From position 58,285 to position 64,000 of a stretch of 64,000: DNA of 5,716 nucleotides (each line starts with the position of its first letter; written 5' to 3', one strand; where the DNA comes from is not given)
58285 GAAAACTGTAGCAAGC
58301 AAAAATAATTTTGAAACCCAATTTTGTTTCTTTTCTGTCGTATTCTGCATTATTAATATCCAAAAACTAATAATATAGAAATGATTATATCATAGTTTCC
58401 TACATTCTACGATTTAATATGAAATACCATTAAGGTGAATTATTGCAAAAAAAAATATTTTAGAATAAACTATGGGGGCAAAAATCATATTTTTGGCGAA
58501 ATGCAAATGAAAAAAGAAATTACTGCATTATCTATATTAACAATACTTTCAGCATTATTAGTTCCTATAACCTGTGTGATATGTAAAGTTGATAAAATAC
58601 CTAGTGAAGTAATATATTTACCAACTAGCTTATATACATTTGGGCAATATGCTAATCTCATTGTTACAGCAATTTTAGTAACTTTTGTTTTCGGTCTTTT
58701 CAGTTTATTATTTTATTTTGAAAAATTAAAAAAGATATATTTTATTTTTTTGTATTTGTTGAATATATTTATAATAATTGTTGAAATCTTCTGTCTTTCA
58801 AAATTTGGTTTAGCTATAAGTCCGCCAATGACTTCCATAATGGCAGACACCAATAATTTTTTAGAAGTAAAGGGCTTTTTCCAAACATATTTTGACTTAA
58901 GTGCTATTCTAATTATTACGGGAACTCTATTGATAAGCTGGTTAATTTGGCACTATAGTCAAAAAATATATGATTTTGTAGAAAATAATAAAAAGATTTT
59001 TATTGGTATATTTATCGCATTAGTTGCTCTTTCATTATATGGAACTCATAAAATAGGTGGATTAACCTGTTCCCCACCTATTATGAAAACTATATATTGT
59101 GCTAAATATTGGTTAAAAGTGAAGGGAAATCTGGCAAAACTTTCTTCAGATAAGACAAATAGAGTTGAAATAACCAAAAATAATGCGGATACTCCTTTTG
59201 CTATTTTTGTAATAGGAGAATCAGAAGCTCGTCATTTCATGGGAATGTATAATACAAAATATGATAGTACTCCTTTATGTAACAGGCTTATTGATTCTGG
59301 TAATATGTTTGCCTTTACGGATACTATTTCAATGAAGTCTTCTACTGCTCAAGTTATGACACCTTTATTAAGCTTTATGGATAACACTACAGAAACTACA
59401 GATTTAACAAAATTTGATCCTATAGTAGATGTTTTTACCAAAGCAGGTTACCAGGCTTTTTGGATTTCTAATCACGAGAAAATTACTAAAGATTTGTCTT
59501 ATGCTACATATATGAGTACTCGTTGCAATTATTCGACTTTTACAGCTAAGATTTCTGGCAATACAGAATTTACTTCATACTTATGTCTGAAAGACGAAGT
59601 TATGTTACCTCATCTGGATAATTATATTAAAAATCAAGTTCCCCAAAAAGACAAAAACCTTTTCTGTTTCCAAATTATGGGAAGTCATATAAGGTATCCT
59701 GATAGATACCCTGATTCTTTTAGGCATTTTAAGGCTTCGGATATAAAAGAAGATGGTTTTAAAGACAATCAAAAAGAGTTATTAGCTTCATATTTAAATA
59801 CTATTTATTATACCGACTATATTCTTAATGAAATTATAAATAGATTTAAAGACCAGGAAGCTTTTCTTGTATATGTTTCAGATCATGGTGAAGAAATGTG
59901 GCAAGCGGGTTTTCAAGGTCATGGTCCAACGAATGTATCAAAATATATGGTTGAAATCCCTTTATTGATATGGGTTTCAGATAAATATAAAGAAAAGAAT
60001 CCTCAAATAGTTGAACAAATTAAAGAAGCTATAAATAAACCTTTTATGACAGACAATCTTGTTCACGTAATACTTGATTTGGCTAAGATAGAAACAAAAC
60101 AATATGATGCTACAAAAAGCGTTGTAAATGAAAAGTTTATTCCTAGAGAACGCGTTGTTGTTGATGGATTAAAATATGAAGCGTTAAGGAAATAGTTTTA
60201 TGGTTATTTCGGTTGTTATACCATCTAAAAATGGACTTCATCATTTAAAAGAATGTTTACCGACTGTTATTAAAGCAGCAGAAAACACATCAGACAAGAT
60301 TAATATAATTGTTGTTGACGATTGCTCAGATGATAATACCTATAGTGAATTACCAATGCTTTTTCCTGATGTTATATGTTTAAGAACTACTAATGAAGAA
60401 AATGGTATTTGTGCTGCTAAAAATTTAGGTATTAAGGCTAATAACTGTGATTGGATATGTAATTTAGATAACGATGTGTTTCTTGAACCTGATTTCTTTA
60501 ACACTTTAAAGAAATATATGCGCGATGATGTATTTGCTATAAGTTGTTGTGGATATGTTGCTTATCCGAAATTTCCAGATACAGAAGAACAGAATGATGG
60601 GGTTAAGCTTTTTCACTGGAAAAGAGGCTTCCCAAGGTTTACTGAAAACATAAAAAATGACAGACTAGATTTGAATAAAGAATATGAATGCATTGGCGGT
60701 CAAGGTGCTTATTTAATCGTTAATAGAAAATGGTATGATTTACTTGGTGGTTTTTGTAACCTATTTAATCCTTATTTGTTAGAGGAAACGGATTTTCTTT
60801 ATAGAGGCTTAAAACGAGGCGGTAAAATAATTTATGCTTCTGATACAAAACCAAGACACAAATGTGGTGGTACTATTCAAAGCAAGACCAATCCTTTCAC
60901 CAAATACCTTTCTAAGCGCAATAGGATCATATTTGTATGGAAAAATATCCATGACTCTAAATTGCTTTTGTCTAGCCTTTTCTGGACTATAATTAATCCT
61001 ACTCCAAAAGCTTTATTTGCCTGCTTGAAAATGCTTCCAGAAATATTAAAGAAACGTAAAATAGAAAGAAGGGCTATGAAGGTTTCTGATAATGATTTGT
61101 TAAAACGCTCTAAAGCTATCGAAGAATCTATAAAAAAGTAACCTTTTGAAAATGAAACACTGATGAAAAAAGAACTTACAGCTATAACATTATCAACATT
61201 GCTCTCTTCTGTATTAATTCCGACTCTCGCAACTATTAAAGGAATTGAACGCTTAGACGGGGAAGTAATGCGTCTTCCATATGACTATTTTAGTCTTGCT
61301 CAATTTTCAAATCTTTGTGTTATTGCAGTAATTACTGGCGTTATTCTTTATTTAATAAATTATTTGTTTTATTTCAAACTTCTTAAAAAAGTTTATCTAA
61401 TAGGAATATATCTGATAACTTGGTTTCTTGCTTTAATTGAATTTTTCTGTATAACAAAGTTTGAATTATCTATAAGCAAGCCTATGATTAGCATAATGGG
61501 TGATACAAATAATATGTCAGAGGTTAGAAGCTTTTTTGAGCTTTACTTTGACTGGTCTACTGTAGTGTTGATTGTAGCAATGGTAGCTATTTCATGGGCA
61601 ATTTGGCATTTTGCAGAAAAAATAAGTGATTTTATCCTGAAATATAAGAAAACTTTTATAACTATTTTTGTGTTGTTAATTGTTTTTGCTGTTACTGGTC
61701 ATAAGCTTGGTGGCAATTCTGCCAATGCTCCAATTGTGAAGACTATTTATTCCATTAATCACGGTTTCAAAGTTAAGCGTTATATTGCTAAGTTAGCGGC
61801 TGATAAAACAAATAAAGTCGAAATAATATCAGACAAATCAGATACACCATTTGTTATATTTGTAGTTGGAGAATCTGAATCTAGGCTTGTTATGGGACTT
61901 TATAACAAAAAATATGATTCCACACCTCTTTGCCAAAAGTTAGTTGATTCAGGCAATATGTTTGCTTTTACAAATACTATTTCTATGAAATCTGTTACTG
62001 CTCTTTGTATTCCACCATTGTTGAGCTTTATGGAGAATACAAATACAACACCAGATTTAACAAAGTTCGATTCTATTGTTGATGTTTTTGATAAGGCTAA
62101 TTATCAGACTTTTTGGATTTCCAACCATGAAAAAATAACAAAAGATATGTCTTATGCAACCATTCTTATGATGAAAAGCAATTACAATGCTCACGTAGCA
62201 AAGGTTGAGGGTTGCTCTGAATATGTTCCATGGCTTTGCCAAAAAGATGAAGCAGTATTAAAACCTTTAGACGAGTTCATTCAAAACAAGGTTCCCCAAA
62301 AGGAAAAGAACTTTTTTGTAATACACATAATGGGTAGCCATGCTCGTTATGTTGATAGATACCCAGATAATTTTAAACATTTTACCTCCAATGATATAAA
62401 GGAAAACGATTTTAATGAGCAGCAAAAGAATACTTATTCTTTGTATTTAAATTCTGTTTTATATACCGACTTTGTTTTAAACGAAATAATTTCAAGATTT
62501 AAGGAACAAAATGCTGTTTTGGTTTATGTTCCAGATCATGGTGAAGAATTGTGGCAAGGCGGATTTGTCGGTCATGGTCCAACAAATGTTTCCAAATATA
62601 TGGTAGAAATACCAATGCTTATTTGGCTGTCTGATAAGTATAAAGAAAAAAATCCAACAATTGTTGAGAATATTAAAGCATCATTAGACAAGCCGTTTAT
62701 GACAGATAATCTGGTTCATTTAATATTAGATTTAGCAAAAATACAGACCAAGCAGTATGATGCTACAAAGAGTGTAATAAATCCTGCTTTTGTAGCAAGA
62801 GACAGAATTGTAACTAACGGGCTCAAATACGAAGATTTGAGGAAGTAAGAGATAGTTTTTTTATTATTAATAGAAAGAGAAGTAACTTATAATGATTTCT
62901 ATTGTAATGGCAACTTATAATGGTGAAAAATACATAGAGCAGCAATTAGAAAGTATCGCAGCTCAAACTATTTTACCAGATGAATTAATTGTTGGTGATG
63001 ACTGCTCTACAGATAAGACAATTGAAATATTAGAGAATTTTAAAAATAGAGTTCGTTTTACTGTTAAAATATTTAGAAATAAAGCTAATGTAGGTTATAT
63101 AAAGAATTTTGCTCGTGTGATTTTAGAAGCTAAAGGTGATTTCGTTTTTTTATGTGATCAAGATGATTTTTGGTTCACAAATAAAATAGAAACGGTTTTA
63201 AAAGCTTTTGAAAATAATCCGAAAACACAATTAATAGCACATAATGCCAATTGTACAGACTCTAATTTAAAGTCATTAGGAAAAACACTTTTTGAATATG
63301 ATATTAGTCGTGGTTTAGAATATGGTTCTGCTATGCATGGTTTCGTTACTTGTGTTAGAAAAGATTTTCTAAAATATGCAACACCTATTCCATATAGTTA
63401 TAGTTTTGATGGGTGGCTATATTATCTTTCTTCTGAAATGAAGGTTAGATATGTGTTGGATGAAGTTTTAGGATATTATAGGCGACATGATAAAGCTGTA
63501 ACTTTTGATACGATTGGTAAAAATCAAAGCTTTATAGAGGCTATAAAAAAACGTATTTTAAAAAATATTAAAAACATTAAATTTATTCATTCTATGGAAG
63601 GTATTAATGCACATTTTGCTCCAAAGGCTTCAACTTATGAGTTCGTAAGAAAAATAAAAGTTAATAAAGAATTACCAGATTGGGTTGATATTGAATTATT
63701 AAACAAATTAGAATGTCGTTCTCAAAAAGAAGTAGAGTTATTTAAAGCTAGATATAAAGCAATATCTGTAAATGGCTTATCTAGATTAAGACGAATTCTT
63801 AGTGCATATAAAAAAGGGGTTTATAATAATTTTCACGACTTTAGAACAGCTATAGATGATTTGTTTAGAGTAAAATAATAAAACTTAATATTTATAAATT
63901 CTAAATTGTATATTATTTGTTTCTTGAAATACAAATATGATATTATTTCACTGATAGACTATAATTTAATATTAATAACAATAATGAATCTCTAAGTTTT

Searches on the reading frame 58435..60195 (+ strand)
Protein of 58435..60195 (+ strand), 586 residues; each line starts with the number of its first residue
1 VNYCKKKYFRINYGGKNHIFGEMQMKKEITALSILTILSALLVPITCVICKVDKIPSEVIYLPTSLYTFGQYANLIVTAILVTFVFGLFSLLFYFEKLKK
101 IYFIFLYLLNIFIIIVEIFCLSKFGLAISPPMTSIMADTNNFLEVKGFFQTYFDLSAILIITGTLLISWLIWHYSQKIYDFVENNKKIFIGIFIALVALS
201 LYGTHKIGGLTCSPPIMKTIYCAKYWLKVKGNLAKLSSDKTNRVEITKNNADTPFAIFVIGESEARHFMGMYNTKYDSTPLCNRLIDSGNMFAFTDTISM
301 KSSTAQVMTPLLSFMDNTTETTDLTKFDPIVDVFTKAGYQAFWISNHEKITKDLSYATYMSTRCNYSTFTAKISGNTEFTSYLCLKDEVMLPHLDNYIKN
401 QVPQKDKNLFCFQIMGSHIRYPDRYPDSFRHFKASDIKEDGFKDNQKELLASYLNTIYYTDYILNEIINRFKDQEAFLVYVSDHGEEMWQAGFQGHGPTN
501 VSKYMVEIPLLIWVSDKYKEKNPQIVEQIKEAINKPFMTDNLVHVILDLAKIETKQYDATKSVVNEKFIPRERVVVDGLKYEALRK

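Call 84: search_protein_families(library=pfam, proteins=[window:58435-60195:+], max_evalue=0.0001)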
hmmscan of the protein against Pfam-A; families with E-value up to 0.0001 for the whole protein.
window:58435-60195:+ (586 aa): 1 family
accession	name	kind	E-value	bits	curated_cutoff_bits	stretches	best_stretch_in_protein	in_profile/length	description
PF00884.28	Sulfatase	-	4.4e-39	135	25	1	255-551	2-300/301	Sulfatase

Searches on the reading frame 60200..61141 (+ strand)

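Call 84: search_protein_families(library=pfam, proteins=[window:60200-61141:+], max_evalue=0.0001)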
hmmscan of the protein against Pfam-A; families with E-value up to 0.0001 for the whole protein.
window:60200-61141:+ (313 aa): 3 families
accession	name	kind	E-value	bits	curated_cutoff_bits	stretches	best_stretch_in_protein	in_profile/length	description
PF00535.33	Glycos_transf_2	-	2.8e-23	83.1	23.3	1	4-176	1-161/168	Glycosyl transferase family 2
PF10111.15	Glyco_tranf_2_2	-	5.5e-08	33.1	27.3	1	4-205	1-201/276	Glycosyltransferase like family 2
PF13641.12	Glyco_tranf_2_3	-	1.1e-05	26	27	1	3-242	3-226/230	Glycosyltransferase like family 2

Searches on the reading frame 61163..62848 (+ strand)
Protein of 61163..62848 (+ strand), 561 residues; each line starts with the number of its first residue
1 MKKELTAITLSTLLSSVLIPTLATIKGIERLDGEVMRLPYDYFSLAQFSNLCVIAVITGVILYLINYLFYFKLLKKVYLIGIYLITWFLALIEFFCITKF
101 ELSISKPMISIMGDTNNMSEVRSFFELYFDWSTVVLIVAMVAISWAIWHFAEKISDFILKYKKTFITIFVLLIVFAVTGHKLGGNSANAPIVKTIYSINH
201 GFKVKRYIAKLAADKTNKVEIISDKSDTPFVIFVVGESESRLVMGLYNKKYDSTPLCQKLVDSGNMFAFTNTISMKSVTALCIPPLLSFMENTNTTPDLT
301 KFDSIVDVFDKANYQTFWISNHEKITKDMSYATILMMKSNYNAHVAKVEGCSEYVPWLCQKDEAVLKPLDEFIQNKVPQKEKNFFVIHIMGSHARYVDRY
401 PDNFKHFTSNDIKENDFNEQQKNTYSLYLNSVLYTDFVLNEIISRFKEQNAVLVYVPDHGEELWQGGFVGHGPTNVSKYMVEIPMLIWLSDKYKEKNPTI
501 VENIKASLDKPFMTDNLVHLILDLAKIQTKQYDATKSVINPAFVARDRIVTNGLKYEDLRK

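Call 84: search_protein_families(library=pfam, proteins=[window:61163-62848:+], max_evalue=0.0001)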
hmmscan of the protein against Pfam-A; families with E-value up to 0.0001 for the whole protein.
window:61163-62848:+ (561 aa): 1 family
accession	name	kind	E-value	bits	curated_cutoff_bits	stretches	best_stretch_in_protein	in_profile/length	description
PF00884.28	Sulfatase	-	6.5e-40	137.7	25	1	229-526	1-300/301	Sulfatase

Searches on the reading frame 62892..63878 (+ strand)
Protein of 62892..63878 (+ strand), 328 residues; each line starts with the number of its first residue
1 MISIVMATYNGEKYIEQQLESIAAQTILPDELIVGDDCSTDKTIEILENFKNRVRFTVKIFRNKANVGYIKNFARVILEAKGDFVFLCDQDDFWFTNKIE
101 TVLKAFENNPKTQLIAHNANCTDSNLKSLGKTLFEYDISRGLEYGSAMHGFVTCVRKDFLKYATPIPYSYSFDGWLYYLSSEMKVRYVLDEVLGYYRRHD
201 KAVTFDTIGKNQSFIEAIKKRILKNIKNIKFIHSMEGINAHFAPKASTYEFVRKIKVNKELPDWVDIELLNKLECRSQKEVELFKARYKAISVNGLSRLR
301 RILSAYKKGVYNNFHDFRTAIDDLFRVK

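Call 84: search_protein_families(library=pfam, proteins=[window:62892-63878:+], max_evalue=0.0001)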
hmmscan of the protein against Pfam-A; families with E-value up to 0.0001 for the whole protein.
window:62892-63878:+ (328 aa): 3 families
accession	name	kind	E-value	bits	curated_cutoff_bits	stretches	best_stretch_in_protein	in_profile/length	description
PF00535.33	Glycos_transf_2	-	1.3e-27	97.2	23.3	1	3-124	1-121/168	Glycosyl transferase family 2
PF13641.12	Glyco_tranf_2_3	-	2.2e-08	34.9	27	1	2-118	3-122/230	Glycosyltransferase like family 2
PF10111.15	Glyco_tranf_2_2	-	4.3e-08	33.4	27.3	1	4-116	2-121/276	Glycosyltransferase like family 2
